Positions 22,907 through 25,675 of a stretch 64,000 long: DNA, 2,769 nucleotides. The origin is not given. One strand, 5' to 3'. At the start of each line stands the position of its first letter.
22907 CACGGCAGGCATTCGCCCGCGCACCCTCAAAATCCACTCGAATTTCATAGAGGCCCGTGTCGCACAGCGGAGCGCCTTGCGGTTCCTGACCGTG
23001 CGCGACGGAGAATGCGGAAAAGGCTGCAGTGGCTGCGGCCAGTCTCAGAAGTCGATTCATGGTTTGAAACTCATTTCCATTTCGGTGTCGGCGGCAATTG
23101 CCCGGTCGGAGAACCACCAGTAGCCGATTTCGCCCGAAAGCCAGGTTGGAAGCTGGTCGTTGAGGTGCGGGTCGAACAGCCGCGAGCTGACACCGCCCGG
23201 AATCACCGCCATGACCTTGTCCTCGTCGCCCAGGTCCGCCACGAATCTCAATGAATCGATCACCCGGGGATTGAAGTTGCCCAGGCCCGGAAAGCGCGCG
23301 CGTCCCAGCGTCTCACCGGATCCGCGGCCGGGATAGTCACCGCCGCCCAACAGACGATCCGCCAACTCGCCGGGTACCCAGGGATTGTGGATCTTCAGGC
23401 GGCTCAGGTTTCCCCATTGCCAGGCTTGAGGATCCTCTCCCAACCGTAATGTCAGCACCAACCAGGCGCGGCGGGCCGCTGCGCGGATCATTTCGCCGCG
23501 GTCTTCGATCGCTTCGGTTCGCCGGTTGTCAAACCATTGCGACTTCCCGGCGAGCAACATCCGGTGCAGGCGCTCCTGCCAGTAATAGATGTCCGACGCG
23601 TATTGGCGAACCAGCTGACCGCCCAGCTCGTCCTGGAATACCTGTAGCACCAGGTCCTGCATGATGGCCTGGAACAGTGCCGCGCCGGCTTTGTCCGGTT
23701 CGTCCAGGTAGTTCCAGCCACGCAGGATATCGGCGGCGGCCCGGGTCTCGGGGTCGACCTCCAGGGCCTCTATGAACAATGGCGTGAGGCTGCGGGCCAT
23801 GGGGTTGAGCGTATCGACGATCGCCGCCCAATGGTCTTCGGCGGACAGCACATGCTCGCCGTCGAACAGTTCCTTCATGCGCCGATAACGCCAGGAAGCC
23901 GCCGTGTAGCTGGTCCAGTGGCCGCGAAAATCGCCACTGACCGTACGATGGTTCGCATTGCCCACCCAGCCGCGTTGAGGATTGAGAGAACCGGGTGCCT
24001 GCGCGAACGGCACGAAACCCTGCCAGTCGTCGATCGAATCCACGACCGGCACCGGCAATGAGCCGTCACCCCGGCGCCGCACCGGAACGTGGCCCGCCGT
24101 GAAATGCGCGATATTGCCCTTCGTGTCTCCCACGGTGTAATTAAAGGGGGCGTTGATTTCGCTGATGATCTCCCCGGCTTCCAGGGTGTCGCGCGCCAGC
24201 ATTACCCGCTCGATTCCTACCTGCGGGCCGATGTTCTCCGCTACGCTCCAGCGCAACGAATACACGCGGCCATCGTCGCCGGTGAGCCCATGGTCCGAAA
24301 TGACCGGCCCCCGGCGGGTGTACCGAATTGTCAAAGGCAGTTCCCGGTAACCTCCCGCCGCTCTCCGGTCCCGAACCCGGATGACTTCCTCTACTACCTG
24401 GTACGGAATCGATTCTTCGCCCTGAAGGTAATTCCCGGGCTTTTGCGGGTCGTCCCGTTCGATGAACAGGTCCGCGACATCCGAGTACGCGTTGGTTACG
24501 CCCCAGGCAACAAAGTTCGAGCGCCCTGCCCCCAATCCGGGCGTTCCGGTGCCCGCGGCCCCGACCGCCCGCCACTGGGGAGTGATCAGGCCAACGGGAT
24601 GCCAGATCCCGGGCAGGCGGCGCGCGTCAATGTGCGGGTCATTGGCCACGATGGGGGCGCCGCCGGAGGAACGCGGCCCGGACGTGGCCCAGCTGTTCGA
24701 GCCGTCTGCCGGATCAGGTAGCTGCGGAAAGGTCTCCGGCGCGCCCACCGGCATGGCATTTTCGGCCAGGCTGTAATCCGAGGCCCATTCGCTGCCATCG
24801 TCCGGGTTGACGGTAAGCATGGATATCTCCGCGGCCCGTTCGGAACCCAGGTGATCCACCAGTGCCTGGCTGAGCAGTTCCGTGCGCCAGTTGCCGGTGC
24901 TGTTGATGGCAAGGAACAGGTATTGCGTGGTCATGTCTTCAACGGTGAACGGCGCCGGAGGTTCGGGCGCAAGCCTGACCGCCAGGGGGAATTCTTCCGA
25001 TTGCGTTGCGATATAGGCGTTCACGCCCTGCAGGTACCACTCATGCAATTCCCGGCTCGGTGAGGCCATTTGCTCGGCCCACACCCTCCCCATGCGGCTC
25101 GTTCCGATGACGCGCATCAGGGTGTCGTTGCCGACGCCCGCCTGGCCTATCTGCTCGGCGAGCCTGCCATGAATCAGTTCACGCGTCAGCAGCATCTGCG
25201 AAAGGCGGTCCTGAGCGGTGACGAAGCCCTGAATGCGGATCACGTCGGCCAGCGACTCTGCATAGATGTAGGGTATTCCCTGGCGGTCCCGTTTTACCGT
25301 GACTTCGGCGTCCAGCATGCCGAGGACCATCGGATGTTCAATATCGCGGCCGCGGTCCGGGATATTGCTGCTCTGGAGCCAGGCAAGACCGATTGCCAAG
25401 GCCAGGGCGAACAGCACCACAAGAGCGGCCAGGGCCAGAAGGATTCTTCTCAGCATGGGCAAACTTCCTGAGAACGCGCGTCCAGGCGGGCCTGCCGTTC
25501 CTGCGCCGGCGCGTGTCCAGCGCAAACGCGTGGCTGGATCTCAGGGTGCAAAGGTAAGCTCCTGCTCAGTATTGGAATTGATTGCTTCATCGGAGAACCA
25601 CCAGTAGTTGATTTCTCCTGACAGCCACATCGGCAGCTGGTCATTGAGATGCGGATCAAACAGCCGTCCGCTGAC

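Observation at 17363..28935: Tightly coupled five-gene cluster: ATCase-like -> two S45 Ntn-acylases -> exported M14 carboxypeptidase::ASL fusion -> TonB-dependent receptor (candidate undescribed uptake/degradation system)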

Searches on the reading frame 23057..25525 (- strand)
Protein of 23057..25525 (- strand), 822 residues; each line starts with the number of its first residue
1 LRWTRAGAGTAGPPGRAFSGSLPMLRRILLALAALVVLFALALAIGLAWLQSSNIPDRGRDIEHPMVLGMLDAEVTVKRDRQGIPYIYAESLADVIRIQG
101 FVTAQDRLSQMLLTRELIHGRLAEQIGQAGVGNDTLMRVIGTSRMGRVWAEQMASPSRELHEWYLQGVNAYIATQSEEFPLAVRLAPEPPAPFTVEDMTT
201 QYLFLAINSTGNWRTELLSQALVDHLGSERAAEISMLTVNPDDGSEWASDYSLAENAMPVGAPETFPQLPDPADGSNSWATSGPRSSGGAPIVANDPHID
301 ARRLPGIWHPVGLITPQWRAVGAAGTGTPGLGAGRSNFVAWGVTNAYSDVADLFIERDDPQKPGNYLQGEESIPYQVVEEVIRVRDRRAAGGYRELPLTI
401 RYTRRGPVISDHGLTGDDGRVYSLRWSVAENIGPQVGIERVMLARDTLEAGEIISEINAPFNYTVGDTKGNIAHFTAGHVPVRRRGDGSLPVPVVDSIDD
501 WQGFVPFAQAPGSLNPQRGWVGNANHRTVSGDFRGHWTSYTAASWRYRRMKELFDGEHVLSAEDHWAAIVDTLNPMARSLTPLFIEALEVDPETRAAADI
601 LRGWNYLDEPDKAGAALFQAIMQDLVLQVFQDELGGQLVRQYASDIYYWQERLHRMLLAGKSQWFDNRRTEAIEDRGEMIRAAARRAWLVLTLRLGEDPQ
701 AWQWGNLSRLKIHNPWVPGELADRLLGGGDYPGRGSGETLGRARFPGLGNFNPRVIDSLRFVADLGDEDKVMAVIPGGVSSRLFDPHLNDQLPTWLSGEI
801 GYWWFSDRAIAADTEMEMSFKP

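Call 3: search_protein_families(library=pfam, proteins=[window:23057-25525:-])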
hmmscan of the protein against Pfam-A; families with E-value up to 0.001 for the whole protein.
window:23057-25525:- (822 aa): 1 family
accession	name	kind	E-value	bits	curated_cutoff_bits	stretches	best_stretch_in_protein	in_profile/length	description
PF01804.23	Penicil_amidase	-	7.2e-163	544.6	21.3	1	74-811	1-674/675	Penicillin amidase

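Call 4: search_protein_families(library=ncbifam, proteins=[window:23057-25525:-])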
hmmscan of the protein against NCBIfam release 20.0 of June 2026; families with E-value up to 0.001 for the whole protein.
window:23057-25525:- (822 aa): 1 family
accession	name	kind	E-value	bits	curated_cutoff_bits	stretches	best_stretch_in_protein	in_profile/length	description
NF051460.1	bi_acylase_PvdQ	equivalog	7.1e-05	20.9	950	1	274-428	211-364/763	bifunctional acylase PvdQ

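Call 48: search_solved_structures(query=window:23057-25456:-, max_evalue=0.00001, show_alignments=1)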
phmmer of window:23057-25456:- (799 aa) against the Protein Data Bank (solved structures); distinct sequences matched with E-value up to 0.00001: 52.
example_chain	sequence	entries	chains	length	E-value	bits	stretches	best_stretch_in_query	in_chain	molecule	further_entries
7eby_A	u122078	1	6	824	2.4e-43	151.4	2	251-794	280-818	D-succinylase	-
7ea4_A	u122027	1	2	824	9.6e-43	149.4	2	251-794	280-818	D-succinylase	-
6nvy_B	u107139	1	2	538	9.9e-24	86.5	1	260-586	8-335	Penicillin G acylase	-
7reo_A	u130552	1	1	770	2.2e-23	85.3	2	253-549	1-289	Penicillin G Acylase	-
7rep_A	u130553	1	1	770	4.8e-22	80.9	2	253-549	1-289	Penicillin G acylase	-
35sz_C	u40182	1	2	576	1.1e-20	76.4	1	253-483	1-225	Penicillin acylase family protein, beta chain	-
4hst_B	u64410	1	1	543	2.4e-20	75.3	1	253-773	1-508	glutaryl-7-aminocephalosporanic acid acylase beta chain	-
6nvx_B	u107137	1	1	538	3.6e-20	74.7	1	256-586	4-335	penicillin G acylase, beta-subunit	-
4hsr_B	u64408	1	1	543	4.6e-20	74.3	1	253-773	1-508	glutaryl-7-aminocephalosporanic acid acylase beta chain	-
8brq_B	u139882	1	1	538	5e-20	74.2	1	256-536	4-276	Penicillin G acylase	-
8brr_B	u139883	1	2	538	5e-20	74.2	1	256-536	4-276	Penicillin G acylase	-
8brs_B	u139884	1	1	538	5.1e-20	74.2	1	256-536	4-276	Penicillin G acylase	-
6nvw_B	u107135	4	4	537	7.4e-20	73.7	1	259-613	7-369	Penicillin G acylase | Penicillin G acylase subunit beta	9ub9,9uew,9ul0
8brt_B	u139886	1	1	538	2e-19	72.3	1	263-536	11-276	Penicillin G acylase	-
1e3a_B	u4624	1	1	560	1.4e-17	66.1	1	252-549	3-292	PENICILLIN AMIDASE BETA SUBUNIT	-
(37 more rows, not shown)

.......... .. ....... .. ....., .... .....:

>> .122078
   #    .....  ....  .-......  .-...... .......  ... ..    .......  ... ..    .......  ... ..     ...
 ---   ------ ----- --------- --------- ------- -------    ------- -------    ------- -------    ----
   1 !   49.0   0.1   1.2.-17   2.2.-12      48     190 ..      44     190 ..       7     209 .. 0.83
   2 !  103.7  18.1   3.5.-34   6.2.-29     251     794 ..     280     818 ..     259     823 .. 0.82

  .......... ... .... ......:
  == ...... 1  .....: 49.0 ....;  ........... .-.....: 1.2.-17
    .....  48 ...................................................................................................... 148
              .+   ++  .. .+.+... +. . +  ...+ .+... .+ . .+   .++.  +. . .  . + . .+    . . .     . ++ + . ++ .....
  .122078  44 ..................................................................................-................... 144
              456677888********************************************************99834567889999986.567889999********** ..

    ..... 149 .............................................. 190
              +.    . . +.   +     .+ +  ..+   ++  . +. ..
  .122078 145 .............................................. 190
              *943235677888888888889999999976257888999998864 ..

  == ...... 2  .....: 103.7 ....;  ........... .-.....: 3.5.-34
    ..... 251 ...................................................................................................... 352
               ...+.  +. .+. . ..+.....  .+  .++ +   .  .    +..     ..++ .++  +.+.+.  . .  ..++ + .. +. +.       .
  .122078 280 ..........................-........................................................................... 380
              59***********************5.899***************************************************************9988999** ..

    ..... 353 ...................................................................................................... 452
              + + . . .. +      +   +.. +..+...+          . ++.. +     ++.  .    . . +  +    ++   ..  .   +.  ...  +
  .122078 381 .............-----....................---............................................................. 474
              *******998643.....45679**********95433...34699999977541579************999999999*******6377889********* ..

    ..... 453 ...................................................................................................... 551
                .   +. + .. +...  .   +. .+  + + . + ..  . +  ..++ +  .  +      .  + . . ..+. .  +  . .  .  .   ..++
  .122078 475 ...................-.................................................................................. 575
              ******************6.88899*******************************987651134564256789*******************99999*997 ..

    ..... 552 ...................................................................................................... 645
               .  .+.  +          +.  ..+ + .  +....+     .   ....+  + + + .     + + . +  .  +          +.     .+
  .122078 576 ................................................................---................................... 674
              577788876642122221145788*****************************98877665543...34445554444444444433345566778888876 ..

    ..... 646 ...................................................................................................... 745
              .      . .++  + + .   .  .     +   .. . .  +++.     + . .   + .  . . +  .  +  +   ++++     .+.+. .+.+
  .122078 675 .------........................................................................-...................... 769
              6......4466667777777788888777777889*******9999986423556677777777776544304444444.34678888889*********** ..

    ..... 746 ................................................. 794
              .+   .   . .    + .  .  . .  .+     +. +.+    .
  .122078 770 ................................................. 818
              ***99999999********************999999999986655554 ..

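Call 84: find_homologous_proteins(query=window:23057-25456:-)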
Query window:23057-25456:- (799 aa): 2055 proteins with E <= 0.001 among 8000 candidates; the best 120 are listed.
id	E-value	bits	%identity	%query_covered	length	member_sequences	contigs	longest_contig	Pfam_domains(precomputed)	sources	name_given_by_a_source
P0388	0.0e+0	1841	100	100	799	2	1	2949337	PF01804.24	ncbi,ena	-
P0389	0.0e+0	1680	90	100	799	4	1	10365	PF01804.24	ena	-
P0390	0.0e+0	1467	78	100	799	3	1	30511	PF01804.24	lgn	-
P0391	0.0e+0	1443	77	100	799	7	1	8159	PF01804.24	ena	-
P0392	0.0e+0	1434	78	97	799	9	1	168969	PF01804.24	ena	-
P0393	0.0e+0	1433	76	100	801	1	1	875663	PF01804.24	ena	-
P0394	0.0e+0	1432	76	100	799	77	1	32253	PF01804.24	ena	-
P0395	0.0e+0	1416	75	100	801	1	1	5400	PF01804.24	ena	-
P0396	0.0e+0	1411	75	100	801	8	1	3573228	PF01804.24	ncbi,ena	-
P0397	0.0e+0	1387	74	100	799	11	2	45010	PF01804.24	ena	-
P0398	0.0e+0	1383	75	97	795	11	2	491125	PF01804.24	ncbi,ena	-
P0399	0.0e+0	1378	74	99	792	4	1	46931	PF01804.24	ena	-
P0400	0.0e+0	1377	73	100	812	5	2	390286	PF01804.24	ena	-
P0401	0.0e+0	1376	73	100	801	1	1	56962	PF01804.24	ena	-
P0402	0.0e+0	1370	77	95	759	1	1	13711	PF01804.24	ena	-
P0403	0.0e+0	1369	71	100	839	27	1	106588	PF01804.24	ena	-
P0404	0.0e+0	1364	73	100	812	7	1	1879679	PF01804.24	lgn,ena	-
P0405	0.0e+0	1364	75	97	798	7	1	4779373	PF01804.24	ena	-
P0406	0.0e+0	1352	75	97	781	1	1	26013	PF01804.24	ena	-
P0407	0.0e+0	1350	73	100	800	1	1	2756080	PF01804.24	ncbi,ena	-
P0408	0.0e+0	1338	69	97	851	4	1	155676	PF01804.24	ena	-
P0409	0.0e+0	1338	70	97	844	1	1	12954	PF01804.24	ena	-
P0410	0.0e+0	1331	71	100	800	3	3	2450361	PF01804.24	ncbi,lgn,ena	-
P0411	0.0e+0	1322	75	94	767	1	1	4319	PF01804.24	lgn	-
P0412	0.0e+0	1219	72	90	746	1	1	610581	PF01804.24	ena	-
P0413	0.0e+0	1073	61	100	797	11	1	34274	PF01804.24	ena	-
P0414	0.0e+0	1058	59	100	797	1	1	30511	PF01804.24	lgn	-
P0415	0.0e+0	1054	59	100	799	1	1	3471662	PF01804.24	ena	-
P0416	0.0e+0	1050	58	100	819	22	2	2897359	PF01804.24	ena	-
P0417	0.0e+0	1048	58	100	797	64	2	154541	PF01804.24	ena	-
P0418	0.0e+0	1047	61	97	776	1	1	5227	PF01804.24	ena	-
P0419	0.0e+0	1046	61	97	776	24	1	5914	PF01804.24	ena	-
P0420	0.0e+0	1043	59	100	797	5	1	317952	PF01804.24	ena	-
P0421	0.0e+0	1039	60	97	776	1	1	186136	PF01804.24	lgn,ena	-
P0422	0.0e+0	1034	60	97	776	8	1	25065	PF01804.24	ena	-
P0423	0.0e+0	1031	57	100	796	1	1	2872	PF01804.24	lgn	-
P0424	0.0e+0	1031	60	97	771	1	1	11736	PF01804.24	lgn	-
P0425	0.0e+0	1031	59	98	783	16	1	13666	PF01804.24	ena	-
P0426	0.0e+0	1028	58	100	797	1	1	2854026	PF01804.24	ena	-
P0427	0.0e+0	1024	58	97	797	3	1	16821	PF01804.24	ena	-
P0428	0.0e+0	1021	60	95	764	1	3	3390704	PF01804.24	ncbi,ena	-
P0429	0.0e+0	1015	75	72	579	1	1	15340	PF01804.24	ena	-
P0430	0.0e+0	1012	60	95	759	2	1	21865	PF01804.24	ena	-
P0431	0.0e+0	1012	59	97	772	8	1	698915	PF01804.24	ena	-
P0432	6.6e-297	1005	56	99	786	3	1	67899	PF01804.24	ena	-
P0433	7.1e-296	1002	58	95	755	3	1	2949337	PF01804.24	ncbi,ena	-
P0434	1.2e-291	988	58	95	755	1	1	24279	PF01804.24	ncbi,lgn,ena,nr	ncbi:MAG: penicillin acylase family protein [Gammaproteobacteria bacterium]|nr:penicillin acylase fa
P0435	2.0e-290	984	58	95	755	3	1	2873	PF01804.24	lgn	-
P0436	7.0e-289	978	54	98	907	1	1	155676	PF01804.24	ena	-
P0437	7.1e-286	969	58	95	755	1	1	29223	PF01804.24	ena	-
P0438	1.8e-285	967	58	95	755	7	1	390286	PF01804.24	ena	-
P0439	1.3e-282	958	57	95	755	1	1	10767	PF01804.24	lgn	-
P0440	1.0e-247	842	53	95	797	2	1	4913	PF01804.24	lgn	-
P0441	2.3e-246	838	52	95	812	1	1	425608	PF01804.24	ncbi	-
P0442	7.1e-243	826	51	97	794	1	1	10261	PF01804.24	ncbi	ncbi:MAG: penicillin acylase family protein [Gammaproteobacteria bacterium]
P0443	1.5e-241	822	50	99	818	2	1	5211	PF01804.24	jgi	jgi:penicillin amidase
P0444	2.8e-241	821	49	97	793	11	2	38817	PF01804.24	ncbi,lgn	-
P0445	2.1e-240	818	49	100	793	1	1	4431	PF01804.24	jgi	jgi:penicillin amidase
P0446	3.4e-239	814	71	32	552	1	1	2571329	PF01804.24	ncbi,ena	-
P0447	5.0e-239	814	49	97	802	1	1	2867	PF01804.24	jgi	jgi:penicillin amidase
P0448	5.2e-239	814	49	97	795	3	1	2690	PF01804.24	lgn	-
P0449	2.6e-238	811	51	95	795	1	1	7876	PF01804.24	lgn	-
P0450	6.7e-238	810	50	97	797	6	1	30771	PF01804.24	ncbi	-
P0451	2.7e-237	808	49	100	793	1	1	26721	PF01804.24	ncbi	-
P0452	4.7e-237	807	49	99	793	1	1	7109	PF01804.24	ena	-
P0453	5.9e-237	807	50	94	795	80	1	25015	PF01804.24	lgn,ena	-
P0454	8.9e-237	806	51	97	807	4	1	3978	PF01804.24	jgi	-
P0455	9.1e-237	806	49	100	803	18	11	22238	PF01804.24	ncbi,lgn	-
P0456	2.2e-235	802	49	97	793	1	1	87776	PF01804.24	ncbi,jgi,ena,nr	ncbi:MAG: penicillin acylase family protein [Gammaproteobacteria bacterium]|nr:penicillin acylase fa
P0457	3.6e-235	801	48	97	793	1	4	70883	PF01804.24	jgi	jgi:penicillin amidase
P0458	4.6e-235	800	48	97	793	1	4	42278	PF01804.24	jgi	jgi:penicillin amidase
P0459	1.6e-234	799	48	97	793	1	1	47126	PF01804.24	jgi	jgi:penicillin amidase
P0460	2.1e-234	798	51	94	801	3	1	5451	PF01804.24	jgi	jgi:penicillin amidase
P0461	3.3e-234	798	48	97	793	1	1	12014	PF01804.24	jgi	jgi:penicillin amidase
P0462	1.1e-233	796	49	100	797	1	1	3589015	PF01804.24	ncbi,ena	-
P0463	1.4e-233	796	47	98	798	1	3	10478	PF01804.24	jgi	jgi:penicillin amidase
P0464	1.6e-233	795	49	100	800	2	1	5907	PF01804.24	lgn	-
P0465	3.1e-233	794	48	100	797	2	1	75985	PF01804.24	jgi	-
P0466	4.4e-233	794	49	98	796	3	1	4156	PF01804.24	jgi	-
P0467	8.8e-233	793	49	99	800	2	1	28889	PF01804.24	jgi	-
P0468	1.1e-232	793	47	100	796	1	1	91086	PF01804.24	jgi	-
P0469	3.1e-232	791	48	100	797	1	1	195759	PF01804.24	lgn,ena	-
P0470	3.8e-232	791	50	94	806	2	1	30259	PF01804.24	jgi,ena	-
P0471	4.6e-232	791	49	95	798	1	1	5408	PF01804.24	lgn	-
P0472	9.7e-232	789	49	100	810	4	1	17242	PF01804.24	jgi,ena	-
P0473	9.7e-232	789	48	100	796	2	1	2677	PF01804.24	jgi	jgi:penicillin amidase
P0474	1.1e-231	789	49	99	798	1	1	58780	PF01804.24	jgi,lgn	jgi:penicillin amidase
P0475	9.3e-231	786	47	100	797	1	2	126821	PF01804.24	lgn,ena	-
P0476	1.8e-230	785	48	99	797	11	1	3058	PF01804.24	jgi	jgi:penicillin amidase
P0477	2.3e-230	785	48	100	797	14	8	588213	PF01804.24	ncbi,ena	-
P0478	3.2e-230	784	48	100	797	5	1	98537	PF01804.24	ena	-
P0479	3.5e-230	784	48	100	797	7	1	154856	PF01804.24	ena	-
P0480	4.2e-230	784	49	99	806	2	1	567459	PF01804.24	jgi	-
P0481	5.1e-230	784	47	100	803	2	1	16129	PF01804.24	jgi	-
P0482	6.4e-230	783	50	94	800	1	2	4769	PF01804.24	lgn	-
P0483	9.2e-230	783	48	97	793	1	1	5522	PF01804.24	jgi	jgi:penicillin amidase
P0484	1.3e-229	782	49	96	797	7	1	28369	PF01804.24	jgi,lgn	jgi:penicillin amidase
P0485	1.6e-229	782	48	100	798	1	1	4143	PF01804.24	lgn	-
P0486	3.4e-229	781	48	100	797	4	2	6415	PF01804.24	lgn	-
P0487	4.8e-229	781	49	97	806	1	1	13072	PF01804.24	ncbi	-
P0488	9.8e-229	780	47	97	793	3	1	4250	PF01804.24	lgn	-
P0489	9.9e-229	780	47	100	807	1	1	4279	PF01804.24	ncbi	-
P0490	1.3e-228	779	49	95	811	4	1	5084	PF01804.24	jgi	jgi:penicillin amidase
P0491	1.8e-228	779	49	100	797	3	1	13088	PF01804.24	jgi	jgi:penicillin amidase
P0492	1.9e-228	779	49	96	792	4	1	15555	PF01804.24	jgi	jgi:penicillin amidase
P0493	3.3e-228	778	48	100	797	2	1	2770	PF01804.24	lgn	-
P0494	5.3e-228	777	48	95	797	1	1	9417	PF01804.24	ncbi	-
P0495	5.5e-228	777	47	98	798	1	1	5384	PF01804.24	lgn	-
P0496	6.3e-228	777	49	95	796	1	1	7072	PF01804.24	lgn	-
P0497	2.9e-227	775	48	100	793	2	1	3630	PF01804.24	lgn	-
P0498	3.1e-227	775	48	100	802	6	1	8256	PF01804.24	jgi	-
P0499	3.8e-227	774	48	100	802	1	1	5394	PF01804.24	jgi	jgi:penicillin G amidase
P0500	3.9e-227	774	48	98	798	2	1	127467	PF01804.24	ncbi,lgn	ncbi:MAG: penicillin acylase family protein [Gammaproteobacteria bacterium]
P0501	7.9e-227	773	48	100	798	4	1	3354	PF01804.24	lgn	-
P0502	1.7e-226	772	48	95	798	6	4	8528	PF01804.24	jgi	jgi:penicillin amidase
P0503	3.8e-226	771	48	95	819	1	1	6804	PF01804.24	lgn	-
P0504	5.5e-226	770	47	98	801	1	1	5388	PF01804.24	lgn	-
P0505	9.9e-226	770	47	100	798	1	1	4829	PF01804.24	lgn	-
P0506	3.9e-225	768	48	98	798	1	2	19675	PF01804.24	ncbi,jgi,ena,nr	ncbi:MAG: penicillin acylase family protein [Gammaproteobacteria bacterium]|nr:penicillin acylase fa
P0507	1.0e-224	766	47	100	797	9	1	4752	PF01804.24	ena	-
